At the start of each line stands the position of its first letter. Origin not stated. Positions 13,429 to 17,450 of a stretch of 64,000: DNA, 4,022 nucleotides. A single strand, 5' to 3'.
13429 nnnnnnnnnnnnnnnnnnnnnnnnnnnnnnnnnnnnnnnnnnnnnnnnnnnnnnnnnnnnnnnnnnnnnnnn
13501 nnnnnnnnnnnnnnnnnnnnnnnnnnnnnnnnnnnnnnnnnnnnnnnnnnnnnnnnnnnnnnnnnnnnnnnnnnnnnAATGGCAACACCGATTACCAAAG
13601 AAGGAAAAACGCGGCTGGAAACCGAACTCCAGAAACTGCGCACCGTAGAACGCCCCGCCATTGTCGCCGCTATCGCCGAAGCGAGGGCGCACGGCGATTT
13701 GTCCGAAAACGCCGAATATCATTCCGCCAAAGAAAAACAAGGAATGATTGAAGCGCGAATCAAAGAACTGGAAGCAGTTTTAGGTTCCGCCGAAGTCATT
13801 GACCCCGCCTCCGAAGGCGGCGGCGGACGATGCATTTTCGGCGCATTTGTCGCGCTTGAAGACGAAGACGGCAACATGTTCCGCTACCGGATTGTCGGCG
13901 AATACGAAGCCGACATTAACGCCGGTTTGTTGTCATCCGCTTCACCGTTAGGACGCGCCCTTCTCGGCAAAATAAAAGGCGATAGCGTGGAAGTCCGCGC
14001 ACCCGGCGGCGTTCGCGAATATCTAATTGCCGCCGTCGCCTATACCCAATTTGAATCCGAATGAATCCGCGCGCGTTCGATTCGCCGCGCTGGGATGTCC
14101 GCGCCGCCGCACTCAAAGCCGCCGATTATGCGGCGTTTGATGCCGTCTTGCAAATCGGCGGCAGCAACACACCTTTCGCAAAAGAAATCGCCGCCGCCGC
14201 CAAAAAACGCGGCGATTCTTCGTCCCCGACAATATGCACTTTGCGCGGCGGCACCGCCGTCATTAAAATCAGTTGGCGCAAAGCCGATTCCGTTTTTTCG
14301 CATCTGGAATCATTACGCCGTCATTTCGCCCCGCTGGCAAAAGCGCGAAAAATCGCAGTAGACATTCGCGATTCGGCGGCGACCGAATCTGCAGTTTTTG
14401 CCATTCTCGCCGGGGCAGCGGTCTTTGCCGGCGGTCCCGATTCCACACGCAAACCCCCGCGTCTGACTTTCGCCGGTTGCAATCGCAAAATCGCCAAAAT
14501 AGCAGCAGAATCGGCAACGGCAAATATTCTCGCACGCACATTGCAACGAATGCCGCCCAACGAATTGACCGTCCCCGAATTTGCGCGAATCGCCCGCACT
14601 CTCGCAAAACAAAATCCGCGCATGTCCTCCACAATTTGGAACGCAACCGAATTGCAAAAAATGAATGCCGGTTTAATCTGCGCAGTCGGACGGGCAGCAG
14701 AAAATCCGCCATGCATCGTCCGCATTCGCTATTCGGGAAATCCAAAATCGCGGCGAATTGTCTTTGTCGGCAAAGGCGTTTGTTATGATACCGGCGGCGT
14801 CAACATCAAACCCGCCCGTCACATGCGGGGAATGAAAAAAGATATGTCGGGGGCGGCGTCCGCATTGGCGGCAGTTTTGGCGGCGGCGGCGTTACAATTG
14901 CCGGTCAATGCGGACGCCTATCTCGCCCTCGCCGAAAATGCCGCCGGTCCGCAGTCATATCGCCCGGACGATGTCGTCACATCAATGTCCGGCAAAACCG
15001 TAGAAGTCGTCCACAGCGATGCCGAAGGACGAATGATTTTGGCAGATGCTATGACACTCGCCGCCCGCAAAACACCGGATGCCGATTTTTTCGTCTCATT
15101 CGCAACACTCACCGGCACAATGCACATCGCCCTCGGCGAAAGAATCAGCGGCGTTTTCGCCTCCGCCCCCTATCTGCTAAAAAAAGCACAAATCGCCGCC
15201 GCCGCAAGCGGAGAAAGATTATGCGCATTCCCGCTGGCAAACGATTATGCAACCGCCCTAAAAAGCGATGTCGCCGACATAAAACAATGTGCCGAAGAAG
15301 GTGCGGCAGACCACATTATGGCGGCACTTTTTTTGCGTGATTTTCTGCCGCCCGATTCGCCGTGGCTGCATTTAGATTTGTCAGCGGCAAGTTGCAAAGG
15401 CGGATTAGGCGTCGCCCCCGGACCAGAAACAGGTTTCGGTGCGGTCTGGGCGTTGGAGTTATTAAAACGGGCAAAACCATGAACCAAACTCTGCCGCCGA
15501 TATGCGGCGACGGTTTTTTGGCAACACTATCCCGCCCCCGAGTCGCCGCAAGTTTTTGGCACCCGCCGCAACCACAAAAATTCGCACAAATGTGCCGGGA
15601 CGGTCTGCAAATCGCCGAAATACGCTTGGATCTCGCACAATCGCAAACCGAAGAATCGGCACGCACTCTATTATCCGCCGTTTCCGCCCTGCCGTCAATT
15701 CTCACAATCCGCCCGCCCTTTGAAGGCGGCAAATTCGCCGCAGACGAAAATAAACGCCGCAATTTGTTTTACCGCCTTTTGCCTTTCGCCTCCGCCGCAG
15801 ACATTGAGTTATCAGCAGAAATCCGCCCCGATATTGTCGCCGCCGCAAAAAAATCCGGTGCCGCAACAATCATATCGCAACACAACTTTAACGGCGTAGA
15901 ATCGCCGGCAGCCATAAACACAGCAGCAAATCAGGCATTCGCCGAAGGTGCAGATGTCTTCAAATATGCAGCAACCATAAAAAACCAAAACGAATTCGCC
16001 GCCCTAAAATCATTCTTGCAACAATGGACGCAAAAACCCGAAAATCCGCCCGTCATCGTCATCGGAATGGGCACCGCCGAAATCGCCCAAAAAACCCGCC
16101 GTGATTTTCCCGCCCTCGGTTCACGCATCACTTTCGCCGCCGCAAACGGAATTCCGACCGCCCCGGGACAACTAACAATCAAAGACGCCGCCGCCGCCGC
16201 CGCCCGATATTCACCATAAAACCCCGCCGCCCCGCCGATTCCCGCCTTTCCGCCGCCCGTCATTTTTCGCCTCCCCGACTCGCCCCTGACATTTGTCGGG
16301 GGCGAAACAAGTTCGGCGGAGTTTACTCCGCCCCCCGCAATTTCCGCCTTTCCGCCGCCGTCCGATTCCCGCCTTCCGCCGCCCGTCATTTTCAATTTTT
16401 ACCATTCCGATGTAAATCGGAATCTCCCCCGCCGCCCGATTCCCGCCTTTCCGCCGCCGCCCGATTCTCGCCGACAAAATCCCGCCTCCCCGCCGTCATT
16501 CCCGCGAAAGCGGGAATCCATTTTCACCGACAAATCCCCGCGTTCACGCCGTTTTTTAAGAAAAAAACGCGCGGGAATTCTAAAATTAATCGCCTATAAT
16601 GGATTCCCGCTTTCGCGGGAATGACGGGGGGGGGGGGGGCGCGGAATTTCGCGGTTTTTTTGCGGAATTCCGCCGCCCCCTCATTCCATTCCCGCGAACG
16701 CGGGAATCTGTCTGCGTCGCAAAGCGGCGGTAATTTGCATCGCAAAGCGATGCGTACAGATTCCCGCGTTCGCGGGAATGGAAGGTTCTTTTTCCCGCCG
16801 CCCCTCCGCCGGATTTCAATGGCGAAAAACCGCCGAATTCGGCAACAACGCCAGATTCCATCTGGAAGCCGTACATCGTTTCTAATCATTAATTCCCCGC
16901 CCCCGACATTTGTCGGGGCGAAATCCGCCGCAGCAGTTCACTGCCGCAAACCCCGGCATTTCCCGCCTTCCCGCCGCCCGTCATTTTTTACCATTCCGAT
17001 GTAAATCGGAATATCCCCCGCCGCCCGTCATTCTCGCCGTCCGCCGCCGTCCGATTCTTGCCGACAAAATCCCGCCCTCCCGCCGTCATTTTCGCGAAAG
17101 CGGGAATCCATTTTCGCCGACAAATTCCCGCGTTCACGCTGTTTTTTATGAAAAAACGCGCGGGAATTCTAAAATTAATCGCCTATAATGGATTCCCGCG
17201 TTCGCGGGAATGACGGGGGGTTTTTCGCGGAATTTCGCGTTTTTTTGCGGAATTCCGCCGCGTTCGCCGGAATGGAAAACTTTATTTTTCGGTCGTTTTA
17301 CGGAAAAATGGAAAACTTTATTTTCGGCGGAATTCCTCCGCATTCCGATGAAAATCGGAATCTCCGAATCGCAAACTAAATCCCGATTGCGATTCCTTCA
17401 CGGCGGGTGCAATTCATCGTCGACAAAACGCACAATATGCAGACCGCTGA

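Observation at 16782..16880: Orphan inverted 3'-end cassette of the paralog-A surface protein embedded in a NIME array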

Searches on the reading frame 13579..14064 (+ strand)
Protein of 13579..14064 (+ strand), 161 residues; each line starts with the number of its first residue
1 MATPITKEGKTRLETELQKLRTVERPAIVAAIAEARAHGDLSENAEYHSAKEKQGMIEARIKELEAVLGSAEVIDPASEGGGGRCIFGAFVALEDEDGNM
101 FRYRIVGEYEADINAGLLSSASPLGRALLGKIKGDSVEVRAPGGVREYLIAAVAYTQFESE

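Call 10: search_protein_families(library=ncbifam, proteins=[window:13579-14064:+], max_evalue=0.00001)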
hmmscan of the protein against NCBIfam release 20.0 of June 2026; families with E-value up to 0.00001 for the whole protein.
window:13579-14064:+ (161 aa): 13 families
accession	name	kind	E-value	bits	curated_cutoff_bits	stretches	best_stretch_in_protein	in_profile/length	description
NF001264.0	PRK00226.1-5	equivalog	6.9e-58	194.9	180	1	2-155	3-157/158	transcription elongation factor GreA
NF001261.0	PRK00226.1-2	equivalog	1.6e-57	193.8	167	1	3-155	4-156/157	transcription elongation factor GreA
TIGR01462.1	greA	subfamily_domain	1.3e-49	168.2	139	1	4-153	1-150/151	transcription elongation factor GreA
NF001263.0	PRK00226.1-4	equivalog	2.3e-44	151.1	145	1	3-154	7-158/160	transcription elongation factor GreA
NF002506.1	PRK01885.1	equivalog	4.3e-39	133.7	188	1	5-156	5-155/156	transcription elongation factor GreB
TIGR01461.1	greB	equivalog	3.5e-35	121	171.05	1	5-156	5-155/156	transcription elongation factor GreB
NF001260.0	PRK00226.1-1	equivalog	3.5e-31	108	234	1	4-154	7-157/160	transcription elongation factor GreA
NF011309.0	PRK14720.1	equivalog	3.7e-28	98.2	714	1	14-157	761-904/906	transcription elongation factor GreA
NF001262.0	PRK00226.1-3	equivalog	3.3e-26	92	161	1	4-154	8-161/165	transcription elongation factor GreA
NF004969.0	PRK06330.1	equivalog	4e-19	68.7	697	1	6-140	570-703/718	transcript cleavage factor/unknown domain fusion protein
NF004973.0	PRK06342.1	equivalog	6.6e-15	55.2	159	1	6-139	32-149/160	transcription elongation factor GreA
NF004548.0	PRK05892.1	equivalog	2.6e-14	53.5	126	1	4-152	7-153/158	nucleoside diphosphate kinase regulator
NF004396.0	PRK05753.1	equivalog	6.2e-06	26.1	109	0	57-149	28-120/137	nucleoside diphosphate kinase regulator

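Call 17: find_encoding_contigs(protein=window:13579-14064:+, flank=10000, max_places=10)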
Protein window:13579-14064:+ (161 aa): 8 contigs read that carry it; 8 places shown.
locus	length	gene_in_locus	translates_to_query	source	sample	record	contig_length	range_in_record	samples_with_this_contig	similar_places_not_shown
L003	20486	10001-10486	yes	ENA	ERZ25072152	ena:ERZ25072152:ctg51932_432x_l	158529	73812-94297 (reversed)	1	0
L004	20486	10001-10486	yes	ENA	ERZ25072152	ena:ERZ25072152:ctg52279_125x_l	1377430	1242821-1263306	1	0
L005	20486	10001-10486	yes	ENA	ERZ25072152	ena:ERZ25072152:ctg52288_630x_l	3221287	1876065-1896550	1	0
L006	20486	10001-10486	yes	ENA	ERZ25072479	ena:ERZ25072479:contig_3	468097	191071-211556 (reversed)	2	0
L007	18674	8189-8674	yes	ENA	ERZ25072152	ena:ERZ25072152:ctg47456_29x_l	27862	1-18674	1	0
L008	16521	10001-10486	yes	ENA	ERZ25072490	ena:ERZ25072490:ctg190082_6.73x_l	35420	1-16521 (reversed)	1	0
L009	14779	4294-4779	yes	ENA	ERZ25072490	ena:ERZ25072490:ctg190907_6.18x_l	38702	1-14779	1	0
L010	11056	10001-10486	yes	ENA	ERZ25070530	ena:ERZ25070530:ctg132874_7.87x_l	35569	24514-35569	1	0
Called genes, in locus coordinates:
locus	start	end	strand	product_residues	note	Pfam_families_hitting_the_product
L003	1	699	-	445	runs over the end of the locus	PF00120:Gln-synt_C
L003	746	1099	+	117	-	PF00708:Acylphosphatase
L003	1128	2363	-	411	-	PF03453:MoeA_N, PF00994:MoCF_biosynth, PF03454:MoeA_C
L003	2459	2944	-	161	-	-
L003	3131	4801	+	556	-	PF00920:ILVD_EDD_N, PF24877:ILV_EDD_C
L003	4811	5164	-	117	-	-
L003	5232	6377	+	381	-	PF00988:CPSase_sm_chain, PF00117:GATase, PF07722:Peptidase_C26 (weak)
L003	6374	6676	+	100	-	-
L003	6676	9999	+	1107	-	PF25596:CPSase_L_D1, PF02786:CPSase_L_D2, PF02787:CPSase_L_D3, PF25596:CPSase_L_D1, PF02222:ATP-grasp, PF02655:ATP-grasp_3 (weak), PF02786:CPSase_L_D2, PF02142:MGS, +2 more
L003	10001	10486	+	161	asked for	PF03449:GreA_GreB_N, PF01272:GreA_GreB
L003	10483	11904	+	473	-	PF00883:Peptidase_M17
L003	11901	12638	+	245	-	PF01487:DHquinase_I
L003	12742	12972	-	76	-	-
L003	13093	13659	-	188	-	PF13391:HNH_2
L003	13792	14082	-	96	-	-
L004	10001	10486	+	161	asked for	PF03449:GreA_GreB_N, PF01272:GreA_GreB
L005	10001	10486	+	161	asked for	PF03449:GreA_GreB_N, PF01272:GreA_GreB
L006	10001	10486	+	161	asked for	PF03449:GreA_GreB_N, PF01272:GreA_GreB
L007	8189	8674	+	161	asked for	PF03449:GreA_GreB_N, PF01272:GreA_GreB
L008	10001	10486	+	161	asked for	PF03449:GreA_GreB_N, PF01272:GreA_GreB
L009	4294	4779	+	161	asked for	PF03449:GreA_GreB_N, PF01272:GreA_GreB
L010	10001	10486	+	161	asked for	PF03449:GreA_GreB_N, PF01272:GreA_GreB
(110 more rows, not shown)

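Call 50: list_cluster_members(proteins=[window:13579-14064:+, window:15482-16219:+])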
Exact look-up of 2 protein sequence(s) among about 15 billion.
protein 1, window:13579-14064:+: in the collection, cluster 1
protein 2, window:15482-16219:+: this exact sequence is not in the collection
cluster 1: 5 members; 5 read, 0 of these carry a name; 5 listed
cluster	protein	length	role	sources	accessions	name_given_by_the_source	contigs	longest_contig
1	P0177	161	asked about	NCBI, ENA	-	-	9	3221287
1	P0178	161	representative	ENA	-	-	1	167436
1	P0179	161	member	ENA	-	-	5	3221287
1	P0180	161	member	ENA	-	-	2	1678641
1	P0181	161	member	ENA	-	-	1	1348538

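Call 51: find_encoding_contigs(protein=P0180, flank=9000, max_places=4)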
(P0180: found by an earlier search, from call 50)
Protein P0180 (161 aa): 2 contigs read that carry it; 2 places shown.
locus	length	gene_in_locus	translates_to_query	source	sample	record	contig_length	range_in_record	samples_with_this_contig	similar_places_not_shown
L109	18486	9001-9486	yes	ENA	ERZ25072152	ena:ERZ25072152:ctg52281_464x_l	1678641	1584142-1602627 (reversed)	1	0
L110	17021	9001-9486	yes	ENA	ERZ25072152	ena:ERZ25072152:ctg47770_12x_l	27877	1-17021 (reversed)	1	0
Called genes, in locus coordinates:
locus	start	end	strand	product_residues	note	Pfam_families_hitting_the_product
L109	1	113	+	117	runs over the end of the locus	PF00708:Acylphosphatase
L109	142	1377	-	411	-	PF03453:MoeA_N, PF00994:MoCF_biosynth, PF03454:MoeA_C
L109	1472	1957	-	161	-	-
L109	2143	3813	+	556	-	PF00920:ILVD_EDD_N, PF24877:ILV_EDD_C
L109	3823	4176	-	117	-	-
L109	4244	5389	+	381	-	PF00988:CPSase_sm_chain, PF00117:GATase, PF07722:Peptidase_C26 (weak)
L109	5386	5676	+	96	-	-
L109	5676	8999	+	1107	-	PF25596:CPSase_L_D1, PF02786:CPSase_L_D2, PF02787:CPSase_L_D3, PF25596:CPSase_L_D1, PF02222:ATP-grasp, PF02655:ATP-grasp_3 (weak), PF02786:CPSase_L_D2, PF02142:MGS, +3 more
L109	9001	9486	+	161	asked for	PF03449:GreA_GreB_N, PF01272:GreA_GreB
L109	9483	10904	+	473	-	PF00883:Peptidase_M17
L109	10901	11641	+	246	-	PF01487:DHquinase_I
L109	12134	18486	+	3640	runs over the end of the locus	PF22352:K319L-like_PKD (faint), PF02156:Glyco_hydro_26 (faint), PF04613:LpxD (faint)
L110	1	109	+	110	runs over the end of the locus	PF00708:Acylphosphatase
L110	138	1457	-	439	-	PF03453:MoeA_N, PF00994:MoCF_biosynth, PF03454:MoeA_C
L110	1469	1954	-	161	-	-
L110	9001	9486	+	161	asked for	PF03449:GreA_GreB_N, PF01272:GreA_GreB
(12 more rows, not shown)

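Call 52: find_encoding_contigs(protein=P0181, flank=9000, max_places=4)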
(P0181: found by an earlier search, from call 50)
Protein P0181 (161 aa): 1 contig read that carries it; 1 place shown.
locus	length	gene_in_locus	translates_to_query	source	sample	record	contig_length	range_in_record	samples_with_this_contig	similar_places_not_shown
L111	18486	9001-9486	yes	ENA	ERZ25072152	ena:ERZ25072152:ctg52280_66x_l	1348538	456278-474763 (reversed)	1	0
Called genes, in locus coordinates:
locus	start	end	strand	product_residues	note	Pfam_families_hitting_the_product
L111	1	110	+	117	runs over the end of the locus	PF00708:Acylphosphatase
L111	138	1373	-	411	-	PF03453:MoeA_N, PF00994:MoCF_biosynth, PF03454:MoeA_C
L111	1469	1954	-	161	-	-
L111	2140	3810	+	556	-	PF00920:ILVD_EDD_N, PF24877:ILV_EDD_C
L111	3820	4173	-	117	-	-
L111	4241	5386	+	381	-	PF00988:CPSase_sm_chain, PF00117:GATase, PF07722:Peptidase_C26 (weak)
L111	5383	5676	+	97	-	-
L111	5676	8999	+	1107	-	PF25596:CPSase_L_D1, PF02786:CPSase_L_D2, PF02787:CPSase_L_D3, PF25596:CPSase_L_D1, PF02222:ATP-grasp, PF02655:ATP-grasp_3 (weak), PF02786:CPSase_L_D2, PF02142:MGS, +2 more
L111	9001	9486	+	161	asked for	PF03449:GreA_GreB_N, PF01272:GreA_GreB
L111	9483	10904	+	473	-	PF00883:Peptidase_M17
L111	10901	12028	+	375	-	PF01487:DHquinase_I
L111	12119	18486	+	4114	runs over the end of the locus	PF22352:K319L-like_PKD (faint), PF13731:WxL (faint), PF02156:Glyco_hydro_26 (faint), PF04613:LpxD (faint), PF21355:TRAF-mep_MATH (faint)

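Call 68: find_encoding_contigs(protein=P0179, flank=7000, max_places=8)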
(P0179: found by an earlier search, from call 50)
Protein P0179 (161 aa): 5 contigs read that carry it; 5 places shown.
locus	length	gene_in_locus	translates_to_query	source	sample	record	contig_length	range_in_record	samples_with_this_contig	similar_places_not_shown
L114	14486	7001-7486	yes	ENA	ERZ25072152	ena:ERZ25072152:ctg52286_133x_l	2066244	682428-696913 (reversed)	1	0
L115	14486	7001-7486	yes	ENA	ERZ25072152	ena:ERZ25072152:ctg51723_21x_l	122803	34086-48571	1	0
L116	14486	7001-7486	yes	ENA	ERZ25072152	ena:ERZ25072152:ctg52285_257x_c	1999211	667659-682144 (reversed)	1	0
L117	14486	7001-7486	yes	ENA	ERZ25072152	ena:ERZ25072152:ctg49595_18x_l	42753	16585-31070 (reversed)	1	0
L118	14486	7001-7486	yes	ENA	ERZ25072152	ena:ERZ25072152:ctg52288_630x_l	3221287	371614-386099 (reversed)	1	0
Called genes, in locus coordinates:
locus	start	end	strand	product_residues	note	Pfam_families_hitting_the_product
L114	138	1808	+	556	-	PF00920:ILVD_EDD_N, PF24877:ILV_EDD_C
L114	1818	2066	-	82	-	-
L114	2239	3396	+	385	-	PF00988:CPSase_sm_chain, PF00117:GATase, PF07722:Peptidase_C26 (weak)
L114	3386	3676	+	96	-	-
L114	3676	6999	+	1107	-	PF25596:CPSase_L_D1, PF02786:CPSase_L_D2, PF02787:CPSase_L_D3, PF25596:CPSase_L_D1, PF02222:ATP-grasp, PF02655:ATP-grasp_3 (weak), PF02786:CPSase_L_D2, PF02142:MGS, +2 more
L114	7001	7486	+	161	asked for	PF03449:GreA_GreB_N, PF01272:GreA_GreB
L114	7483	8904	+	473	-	PF00883:Peptidase_M17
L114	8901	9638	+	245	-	PF01487:DHquinase_I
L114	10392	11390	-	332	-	-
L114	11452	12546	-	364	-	PF01494:FAD_binding_3 (faint), PF13450:NAD_binding_8 (weak)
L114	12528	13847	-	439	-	PF05195:AMP_N, PF00557:Peptidase_M24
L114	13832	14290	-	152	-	PF00581:Rhodanese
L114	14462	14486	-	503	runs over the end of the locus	PF03023:MurJ, PF13440:Polysacc_synt_3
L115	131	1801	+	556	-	PF00920:ILVD_EDD_N, PF24877:ILV_EDD_C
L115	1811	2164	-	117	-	-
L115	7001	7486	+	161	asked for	PF03449:GreA_GreB_N, PF01272:GreA_GreB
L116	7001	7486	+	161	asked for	PF03449:GreA_GreB_N, PF01272:GreA_GreB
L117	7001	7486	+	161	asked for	PF03449:GreA_GreB_N, PF01272:GreA_GreB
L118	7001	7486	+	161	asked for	PF03449:GreA_GreB_N, PF01272:GreA_GreB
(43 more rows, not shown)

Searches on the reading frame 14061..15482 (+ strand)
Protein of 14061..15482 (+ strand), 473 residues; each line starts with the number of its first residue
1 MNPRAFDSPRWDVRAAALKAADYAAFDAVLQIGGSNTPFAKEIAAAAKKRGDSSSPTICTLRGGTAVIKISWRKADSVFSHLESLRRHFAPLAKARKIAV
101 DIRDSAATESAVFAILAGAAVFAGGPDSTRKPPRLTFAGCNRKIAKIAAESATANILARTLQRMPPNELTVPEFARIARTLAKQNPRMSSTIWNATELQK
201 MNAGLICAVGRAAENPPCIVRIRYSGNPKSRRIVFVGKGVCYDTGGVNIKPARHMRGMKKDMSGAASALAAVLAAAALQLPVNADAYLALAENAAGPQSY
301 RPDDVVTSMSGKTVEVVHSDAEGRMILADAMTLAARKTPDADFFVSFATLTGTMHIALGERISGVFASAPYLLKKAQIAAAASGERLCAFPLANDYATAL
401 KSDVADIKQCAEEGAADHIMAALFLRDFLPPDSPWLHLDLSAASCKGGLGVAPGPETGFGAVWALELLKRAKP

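Call 10: search_protein_families(library=ncbifam, proteins=[window:14061-15482:+], max_evalue=0.00001)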
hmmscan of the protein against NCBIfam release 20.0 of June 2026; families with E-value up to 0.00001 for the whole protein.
window:14061-15482:+ (473 aa): 13 families
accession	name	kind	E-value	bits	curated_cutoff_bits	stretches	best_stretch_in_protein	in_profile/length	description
NF002073.0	PRK00913.1-2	equivalog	4.5e-93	312.8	432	1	143-458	174-486/505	leucyl aminopeptidase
NF002077.0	PRK00913.2-4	equivalog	6.9e-74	249.7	471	1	147-460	176-487/501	leucyl aminopeptidase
NF002075.0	PRK00913.2-2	equivalog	7.9e-74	249.3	468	1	146-462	173-490/502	leucyl aminopeptidase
NF002074.0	PRK00913.1-4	equivalog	1.4e-73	248.5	415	1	149-448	177-473/496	leucyl aminopeptidase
NF002083.0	PRK00913.3-5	equivalog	2.2e-73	247.9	468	1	142-445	164-463/492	leucyl aminopeptidase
NF002080.0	PRK00913.3-2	equivalog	5.1e-72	243.1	475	1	150-450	130-429/447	leucyl aminopeptidase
NF002082.0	PRK00913.3-4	equivalog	5.5e-69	233.3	552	1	152-470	186-502/504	leucyl aminopeptidase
NF002081.0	PRK00913.3-3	equivalog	2.7e-67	227.7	485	1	149-443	158-452/485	leucyl aminopeptidase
NF002076.0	PRK00913.2-3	equivalog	4.8e-66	223.8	491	1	132-460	152-482/494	leucyl aminopeptidase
NF002078.0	PRK00913.2-5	equivalog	2.1e-65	221.2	622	1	156-445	181-470/500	leucyl aminopeptidase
NF002072.0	PRK00913.1-1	equivalog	3.1e-63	214.1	826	1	140-448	170-475/502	leucyl aminopeptidase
NF003450.0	PRK05015.1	equivalog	1.4e-49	169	437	1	122-450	74-407/429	aminopeptidase PepB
NF002079.0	PRK00913.3-1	equivalog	9e-44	149.9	1013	1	143-442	165-462/496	leucyl aminopeptidase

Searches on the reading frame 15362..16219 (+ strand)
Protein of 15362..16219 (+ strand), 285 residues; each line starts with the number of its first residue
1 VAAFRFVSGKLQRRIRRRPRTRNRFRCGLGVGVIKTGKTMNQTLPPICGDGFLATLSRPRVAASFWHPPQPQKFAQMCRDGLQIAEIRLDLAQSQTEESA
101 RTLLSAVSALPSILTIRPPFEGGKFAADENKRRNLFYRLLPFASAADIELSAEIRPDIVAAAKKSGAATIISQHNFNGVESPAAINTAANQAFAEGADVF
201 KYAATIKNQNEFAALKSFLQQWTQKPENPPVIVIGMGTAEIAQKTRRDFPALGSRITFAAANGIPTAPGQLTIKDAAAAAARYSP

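Call 10: search_protein_families(library=ncbifam, proteins=[window:15362-16219:+], max_evalue=0.00001)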
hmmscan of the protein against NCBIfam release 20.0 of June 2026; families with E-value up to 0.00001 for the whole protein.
window:15362-16219:+ (285 aa): 2 families
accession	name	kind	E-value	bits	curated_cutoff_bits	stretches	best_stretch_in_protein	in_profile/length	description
TIGR01093.1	aroD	equivalog_domain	6.6e-28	98.3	139.3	1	73-277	17-226/229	type I 3-dehydroquinate dehydratase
NF002683.0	PRK02412.2-2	equivalog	1.6e-13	50.6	329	1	84-275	25-203/215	3-dehydroquinate dehydratase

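Call 24: find_encoding_contigs(protein=window:15482-16219:+, flank=7000, max_places=10)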
Protein window:15482-16219:+ (245 aa): no gene with exactly this product is on record in the collection.

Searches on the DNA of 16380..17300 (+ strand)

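Call 57: search_dna_similar(query=window:16380-17300:+, collection=plasmids, mode=distant, max_evalue=0.001, max_rows=10)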
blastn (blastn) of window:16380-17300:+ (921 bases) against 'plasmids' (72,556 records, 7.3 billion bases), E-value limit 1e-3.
Records with a match: 5; places in all: 26; records where one place covers at least 80% of the query: 0.
Best place of each record, by identity: >=99% 1; 90-95% 3; 80-90% 1.
By first word of the organism name: Neisseria 2; Photobacterium 1; Sphingopyxis 1; Azospirillum 1.
By predicted mobility (MOB-suite, as given by PLSDB): non-mobilizable 4; conjugative 1.
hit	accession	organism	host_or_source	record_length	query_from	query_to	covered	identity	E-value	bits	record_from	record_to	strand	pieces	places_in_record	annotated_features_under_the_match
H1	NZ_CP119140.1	Neisseria gonorrhoeae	Homo sapiens,whole organism,blood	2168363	221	851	8%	93.1%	1e-4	109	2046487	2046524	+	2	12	none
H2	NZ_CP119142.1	Neisseria gonorrhoeae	Homo sapiens,whole organism,synovial ...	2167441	221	851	8%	93.1%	1e-4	109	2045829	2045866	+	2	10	none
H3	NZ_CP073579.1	Photobacterium sp. GJ3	-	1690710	101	142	5%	88.1%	5e-4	55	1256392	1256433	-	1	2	record has no annotation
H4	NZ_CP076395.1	Sphingopyxis indica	Single cell,HCH dumpsite soil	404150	212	247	4%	94.4%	5e-4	54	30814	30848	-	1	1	ileS: isoleucine--tRNA ligase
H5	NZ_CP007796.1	Azospirillum argentinense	Triticum aestivum L.,Root,wheat ...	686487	113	141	3%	100.0%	5e-4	54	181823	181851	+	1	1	none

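Call 58: search_dna_similar(query=window:16380-17300:+, collection=phages, mode=distant, max_evalue=0.001, max_rows=10)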
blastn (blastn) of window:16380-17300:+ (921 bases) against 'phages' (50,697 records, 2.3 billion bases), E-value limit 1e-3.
No match.

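Call 59: get_annotated_region(hit=H1, flank=300)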
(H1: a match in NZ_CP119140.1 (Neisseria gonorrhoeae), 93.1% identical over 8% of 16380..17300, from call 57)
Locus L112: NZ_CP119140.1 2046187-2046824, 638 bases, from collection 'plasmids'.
description: Neisseria gonorrhoeae strain 2022NG-0076 plasmid p2022NG-0076_1, complete sequence
organism: Neisseria gonorrhoeae (NCBI taxid 485)
taxonomy: Bacteria; Pseudomonadota; Betaproteobacteria; Neisseriales; Neisseriaceae; Neisseria; Neisseria gonorrhoeae
host: -; source: Homo sapiens,whole organism,blood; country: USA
typing (MOB-suite, as given by PLSDB): non-mobilizable
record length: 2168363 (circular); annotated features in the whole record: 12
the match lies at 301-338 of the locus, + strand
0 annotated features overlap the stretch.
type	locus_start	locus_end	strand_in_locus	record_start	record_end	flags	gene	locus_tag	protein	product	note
